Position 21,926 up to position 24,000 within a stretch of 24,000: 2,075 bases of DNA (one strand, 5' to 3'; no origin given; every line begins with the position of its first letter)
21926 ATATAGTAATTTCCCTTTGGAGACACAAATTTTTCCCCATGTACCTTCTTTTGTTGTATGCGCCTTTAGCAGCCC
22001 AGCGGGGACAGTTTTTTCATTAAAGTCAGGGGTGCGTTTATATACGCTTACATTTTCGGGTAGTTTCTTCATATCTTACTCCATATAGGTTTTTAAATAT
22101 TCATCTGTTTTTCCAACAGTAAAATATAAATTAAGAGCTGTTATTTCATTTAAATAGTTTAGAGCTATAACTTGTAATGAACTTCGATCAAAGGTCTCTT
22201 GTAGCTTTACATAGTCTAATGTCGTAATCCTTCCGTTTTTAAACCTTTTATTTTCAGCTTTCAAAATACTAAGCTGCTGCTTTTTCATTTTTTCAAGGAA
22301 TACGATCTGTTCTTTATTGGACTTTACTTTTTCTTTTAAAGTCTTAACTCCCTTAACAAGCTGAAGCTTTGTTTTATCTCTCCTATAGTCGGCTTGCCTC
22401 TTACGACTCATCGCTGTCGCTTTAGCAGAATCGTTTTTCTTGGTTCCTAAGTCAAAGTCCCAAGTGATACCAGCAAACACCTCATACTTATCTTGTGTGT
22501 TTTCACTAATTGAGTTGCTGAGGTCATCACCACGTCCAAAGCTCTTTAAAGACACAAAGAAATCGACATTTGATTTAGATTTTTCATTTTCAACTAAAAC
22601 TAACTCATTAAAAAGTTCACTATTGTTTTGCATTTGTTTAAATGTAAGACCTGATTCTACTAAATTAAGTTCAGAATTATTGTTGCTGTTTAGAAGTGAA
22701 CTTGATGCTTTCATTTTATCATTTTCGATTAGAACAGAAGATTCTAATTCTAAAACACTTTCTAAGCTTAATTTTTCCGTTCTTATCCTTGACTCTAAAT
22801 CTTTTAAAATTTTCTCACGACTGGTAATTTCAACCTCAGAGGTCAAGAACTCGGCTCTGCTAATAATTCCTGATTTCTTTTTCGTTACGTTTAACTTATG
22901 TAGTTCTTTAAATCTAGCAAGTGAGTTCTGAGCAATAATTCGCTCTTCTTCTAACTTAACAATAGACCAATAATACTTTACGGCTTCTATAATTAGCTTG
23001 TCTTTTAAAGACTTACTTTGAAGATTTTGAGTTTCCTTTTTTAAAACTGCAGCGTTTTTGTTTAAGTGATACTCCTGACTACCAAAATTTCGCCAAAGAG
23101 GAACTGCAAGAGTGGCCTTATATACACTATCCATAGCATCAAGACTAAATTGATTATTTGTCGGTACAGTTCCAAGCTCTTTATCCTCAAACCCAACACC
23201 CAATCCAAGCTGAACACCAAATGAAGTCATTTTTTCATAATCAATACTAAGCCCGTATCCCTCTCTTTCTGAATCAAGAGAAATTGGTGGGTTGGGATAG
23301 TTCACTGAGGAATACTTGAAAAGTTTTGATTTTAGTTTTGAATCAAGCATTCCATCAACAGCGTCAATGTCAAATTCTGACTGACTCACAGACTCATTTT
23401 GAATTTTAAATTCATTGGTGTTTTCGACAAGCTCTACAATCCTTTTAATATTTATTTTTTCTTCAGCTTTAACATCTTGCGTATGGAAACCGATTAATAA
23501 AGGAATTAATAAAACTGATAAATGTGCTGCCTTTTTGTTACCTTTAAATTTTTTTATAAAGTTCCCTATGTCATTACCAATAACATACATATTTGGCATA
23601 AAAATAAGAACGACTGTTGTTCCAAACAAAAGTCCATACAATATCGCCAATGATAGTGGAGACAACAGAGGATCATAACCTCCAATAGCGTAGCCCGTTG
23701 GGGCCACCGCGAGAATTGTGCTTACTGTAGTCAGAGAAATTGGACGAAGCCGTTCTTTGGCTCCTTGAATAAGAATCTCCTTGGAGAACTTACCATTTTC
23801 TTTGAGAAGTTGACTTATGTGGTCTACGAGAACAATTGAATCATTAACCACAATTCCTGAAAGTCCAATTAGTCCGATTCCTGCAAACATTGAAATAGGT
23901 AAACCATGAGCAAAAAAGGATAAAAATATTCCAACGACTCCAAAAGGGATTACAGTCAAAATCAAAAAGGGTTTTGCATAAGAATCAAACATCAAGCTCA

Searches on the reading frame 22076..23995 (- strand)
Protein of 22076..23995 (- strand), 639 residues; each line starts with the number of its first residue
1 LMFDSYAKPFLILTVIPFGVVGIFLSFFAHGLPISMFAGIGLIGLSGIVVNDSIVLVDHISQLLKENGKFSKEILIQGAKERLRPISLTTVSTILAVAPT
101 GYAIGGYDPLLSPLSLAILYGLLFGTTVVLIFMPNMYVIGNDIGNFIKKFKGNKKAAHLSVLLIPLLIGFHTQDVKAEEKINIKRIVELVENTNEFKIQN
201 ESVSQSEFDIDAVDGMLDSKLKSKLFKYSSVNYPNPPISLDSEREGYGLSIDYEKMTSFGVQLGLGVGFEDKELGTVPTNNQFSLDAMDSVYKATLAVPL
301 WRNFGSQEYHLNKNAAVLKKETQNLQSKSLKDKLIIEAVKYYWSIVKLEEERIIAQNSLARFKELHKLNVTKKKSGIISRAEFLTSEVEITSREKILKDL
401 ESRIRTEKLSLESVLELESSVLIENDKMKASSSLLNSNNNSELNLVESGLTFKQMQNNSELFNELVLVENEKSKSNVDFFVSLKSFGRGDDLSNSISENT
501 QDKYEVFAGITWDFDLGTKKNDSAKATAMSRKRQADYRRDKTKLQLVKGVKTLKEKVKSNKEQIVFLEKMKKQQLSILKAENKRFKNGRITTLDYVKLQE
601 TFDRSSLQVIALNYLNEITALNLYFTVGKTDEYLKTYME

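Call 6: search_protein_families(library=pfam, max_evalue=0.01, proteins=[window:22076-23995:-])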
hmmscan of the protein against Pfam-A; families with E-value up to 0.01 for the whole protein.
window:22076-23995:- (639 aa): 4 families
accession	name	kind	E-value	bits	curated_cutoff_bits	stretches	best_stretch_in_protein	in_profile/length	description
PF00873.25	ACR_tran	-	3.9e-27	94.8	28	1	1-139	881-1019/1021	AcrB/AcrD/AcrF family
PF02321.23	OEP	-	5e-21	75.8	22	2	487-623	44-182/187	Outer membrane efflux protein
PF02355.23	SecD_SecF_C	-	0.00016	21.6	20.5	1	27-128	75-174/189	Protein export membrane protein SecD/SecF, C-terminal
PF17793.6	AHD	-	0.0071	16.8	27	0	178-222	16-57/61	ANC1 homology domain (AHD)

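Call 20: find_homologous_proteins(query=window:22076-23995:-, max_evalue=1e-20)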
Query window:22076-23995:- (639 aa): 139 proteins with E <= 1e-20 among 8000 candidates; the best 120 are listed.
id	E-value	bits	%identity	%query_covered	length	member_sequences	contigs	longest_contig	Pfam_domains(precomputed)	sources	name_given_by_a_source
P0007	2.7e-203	695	52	100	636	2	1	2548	PF02355.23,PF00873.26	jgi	-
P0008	2.4e-149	517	53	73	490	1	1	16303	PF02321.24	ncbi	-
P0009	1.0e-66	244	78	23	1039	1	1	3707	PF03176.22,PF02355.23,PF00873.26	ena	-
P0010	3.1e-66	242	77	23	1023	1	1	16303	PF03176.22,PF02355.23,PF00873.26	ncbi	-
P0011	1.5e-43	167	52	24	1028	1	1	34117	PF02355.23,PF00873.26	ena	-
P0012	3.6e-41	160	50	22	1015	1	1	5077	PF02355.23,PF00873.26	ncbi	-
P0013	5.9e-38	149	53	23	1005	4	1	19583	PF00873.26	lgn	-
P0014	2.0e-37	147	44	23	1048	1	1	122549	PF02355.23,PF00873.26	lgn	-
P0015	2.5e-37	147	45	24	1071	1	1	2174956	PF03176.22,PF02355.23,PF00873.26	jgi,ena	-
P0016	9.1e-37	145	46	22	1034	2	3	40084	PF03176.22,PF02355.23,PF00873.26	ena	-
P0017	3.8e-34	136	42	24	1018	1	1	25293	PF02355.23,PF00873.26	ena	-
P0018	6.7e-34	136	42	25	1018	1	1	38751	PF02355.23,PF00873.26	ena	-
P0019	7.4e-34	135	42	25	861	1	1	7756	PF02355.23,PF00873.26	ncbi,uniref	ncbi:MAG: efflux RND transporter permease subunit, partial [Candidatus Thioglobus sp.]|uniref:efflux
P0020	8.3e-34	135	42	22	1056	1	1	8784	PF03176.22,PF02355.23,PF00873.26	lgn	-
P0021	9.7e-34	135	45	23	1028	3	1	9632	PF02355.23,PF00873.26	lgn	-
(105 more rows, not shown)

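Call 21: find_encoding_contigs(protein=P0008, flank=10000, max_places=3)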
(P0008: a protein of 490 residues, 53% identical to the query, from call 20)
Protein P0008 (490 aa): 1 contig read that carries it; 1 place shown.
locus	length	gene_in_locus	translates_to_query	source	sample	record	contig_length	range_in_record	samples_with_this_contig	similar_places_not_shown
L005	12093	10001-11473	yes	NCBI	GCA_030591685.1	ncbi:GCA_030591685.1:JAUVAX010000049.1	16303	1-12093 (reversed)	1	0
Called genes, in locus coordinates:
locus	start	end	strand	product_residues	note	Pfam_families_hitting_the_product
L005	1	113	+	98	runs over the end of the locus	PF13442:Cytochrome_CBB3 (weak), PF00034:Cytochrom_C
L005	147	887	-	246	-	-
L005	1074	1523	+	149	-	PF01242:PTPS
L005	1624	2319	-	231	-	-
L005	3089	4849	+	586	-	PF22842:Pel9A-like_beta_helix, PF14592:Chondroitinas_B, PF05048:NosD, PF13229:Beta_helix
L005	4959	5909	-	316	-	-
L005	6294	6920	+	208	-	PF00440:TetR_N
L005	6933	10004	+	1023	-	PF00873:ACR_tran, PF03176:MMPL (weak), PF02355:SecD_SecF_C (weak)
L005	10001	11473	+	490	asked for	PF02321:OEP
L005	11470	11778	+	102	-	-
